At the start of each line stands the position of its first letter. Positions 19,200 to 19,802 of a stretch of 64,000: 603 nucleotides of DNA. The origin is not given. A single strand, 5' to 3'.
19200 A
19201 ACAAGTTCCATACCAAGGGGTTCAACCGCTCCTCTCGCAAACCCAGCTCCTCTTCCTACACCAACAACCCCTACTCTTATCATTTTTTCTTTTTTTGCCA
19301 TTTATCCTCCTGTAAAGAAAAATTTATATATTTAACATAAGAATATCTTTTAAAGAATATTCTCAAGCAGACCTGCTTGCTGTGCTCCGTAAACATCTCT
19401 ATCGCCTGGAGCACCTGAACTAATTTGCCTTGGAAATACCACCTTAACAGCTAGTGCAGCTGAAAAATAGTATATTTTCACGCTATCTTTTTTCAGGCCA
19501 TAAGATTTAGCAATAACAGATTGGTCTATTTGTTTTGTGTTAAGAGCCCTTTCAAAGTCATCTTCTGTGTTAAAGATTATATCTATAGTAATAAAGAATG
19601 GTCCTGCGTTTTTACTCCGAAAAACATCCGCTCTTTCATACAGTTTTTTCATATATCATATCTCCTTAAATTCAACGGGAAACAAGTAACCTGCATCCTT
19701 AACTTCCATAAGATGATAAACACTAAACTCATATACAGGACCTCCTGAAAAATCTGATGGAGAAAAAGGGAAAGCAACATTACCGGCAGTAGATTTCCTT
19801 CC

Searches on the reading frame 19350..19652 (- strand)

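Call 53: search_protein_families(library=pfam, proteins=[window:19350-19652:-], max_evalue=0.01)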
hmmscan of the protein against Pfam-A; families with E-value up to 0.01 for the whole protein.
window:19350-19652:- (100 aa): 1 family
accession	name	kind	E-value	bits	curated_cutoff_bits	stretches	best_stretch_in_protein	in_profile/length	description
PF14330.11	DUF4387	-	4.3e-29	101.5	27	1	6-96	3-94/98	Domain of unknown function (DUF4387)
